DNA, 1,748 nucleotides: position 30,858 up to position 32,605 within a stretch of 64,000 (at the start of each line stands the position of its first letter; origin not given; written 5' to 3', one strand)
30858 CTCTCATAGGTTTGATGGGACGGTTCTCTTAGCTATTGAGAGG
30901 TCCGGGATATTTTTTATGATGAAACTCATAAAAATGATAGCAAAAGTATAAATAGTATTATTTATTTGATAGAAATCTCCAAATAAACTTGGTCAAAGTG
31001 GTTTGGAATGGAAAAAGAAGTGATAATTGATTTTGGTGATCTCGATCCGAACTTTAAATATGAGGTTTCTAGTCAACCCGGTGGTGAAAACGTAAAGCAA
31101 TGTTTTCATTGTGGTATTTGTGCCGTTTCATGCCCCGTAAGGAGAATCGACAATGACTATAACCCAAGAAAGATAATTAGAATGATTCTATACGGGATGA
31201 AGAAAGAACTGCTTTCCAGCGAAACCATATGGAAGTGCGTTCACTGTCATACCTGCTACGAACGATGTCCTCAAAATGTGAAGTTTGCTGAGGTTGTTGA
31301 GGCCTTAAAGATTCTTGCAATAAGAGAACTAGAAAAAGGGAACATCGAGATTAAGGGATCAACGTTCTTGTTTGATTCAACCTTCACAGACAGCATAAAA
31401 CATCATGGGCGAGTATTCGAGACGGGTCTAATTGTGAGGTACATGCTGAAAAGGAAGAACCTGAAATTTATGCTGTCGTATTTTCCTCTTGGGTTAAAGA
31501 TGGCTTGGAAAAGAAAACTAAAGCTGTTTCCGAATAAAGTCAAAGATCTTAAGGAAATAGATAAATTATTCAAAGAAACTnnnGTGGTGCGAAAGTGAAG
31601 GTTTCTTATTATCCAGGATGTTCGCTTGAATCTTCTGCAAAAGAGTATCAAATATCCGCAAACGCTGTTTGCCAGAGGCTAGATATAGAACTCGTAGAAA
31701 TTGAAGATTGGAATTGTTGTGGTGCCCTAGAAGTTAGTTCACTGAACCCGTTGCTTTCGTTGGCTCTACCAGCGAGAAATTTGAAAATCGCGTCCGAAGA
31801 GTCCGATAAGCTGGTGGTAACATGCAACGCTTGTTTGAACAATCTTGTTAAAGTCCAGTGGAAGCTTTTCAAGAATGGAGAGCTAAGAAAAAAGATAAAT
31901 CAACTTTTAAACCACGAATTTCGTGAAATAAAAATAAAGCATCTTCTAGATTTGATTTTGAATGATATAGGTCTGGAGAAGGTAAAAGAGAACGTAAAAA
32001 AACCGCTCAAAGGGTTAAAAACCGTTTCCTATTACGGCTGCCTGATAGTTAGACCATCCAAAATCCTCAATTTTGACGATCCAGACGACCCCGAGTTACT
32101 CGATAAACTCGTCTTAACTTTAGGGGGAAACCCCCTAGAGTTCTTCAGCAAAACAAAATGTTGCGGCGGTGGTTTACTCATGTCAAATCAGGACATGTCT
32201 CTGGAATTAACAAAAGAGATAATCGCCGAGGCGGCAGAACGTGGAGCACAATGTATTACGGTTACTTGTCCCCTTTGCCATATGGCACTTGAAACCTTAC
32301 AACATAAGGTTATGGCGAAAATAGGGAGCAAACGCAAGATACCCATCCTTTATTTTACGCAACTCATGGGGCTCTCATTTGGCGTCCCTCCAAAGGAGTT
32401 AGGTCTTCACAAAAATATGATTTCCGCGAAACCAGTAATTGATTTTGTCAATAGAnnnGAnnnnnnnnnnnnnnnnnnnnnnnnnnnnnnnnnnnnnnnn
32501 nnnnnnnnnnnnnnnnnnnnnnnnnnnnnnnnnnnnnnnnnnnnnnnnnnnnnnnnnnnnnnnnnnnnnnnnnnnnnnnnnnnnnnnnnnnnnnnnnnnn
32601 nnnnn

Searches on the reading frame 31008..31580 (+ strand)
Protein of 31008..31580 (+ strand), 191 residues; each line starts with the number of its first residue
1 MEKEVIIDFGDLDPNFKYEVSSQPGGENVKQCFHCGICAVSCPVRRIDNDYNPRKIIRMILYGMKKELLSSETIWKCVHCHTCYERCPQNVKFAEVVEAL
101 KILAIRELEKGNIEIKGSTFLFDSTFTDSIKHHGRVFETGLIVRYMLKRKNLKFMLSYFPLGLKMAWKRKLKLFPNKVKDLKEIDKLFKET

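Call 9: search_protein_families(library=pfam, proteins=[window:31008-31580:+], max_evalue=0.001)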
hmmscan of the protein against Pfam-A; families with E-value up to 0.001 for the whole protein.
window:31008-31580:+ (191 aa): 11 families
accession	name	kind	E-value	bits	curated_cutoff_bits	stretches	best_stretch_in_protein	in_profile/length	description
PF13183.11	Fer4_8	-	3.6e-11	43.9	27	1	29-91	2-68/68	4Fe-4S dicluster domain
PF13534.11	Fer4_17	-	3.2e-10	40.8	22.2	1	31-91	1-60/61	4Fe-4S dicluster domain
PF13187.11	Fer4_9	-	3.9e-09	36.8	27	1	31-90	1-50/52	4Fe-4S dicluster domain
PF12838.12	Fer4_7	-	9.1e-08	32.9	27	1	31-91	1-52/52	4Fe-4S dicluster domain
PF13237.11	Fer4_10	-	3.2e-07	30.6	25.5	1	28-88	5-53/53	4Fe-4S dicluster domain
PF00037.32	Fer4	-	9.7e-06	25.6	21.1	0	76-91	7-22/24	4Fe-4S binding domain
PF13484.11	Fer4_16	-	2.1e-05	25.7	30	1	31-90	1-66/66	4Fe-4S double cluster binding domain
PF12797.12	Fer4_2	-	8.6e-05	22.7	24.5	0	30-44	8-22/22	4Fe-4S binding domain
PF14697.11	Fer4_21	-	9.2e-05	22.9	35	0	76-91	7-22/59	4Fe-4S dicluster domain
PF12798.12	Fer4_3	-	0.00062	20.9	27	0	77-90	1-14/15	4Fe-4S binding domain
PF25160.1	LdpA_Fe-S-bd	-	0.00079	19.6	27.6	0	28-49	24-45/49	LdpA Fe-S cluster-binding domain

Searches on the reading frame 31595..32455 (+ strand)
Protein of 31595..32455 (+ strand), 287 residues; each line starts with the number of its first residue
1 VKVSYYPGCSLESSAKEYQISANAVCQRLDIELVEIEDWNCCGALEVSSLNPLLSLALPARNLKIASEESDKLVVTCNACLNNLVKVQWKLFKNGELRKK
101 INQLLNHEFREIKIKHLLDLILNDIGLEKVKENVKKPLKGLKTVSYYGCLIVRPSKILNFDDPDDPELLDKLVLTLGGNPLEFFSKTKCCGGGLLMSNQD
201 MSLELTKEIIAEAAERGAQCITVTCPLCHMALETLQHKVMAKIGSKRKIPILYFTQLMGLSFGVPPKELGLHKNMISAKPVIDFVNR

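Call 9: search_protein_families(library=pfam, proteins=[window:31595-32455:+], max_evalue=0.001)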
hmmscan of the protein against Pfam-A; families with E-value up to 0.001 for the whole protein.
window:31595-32455:+ (287 aa): 1 family
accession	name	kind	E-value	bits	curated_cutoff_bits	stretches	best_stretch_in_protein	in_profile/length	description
PF02754.22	CCG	-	4.5e-25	88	20.6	2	145-232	3-84/85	Cysteine-rich domain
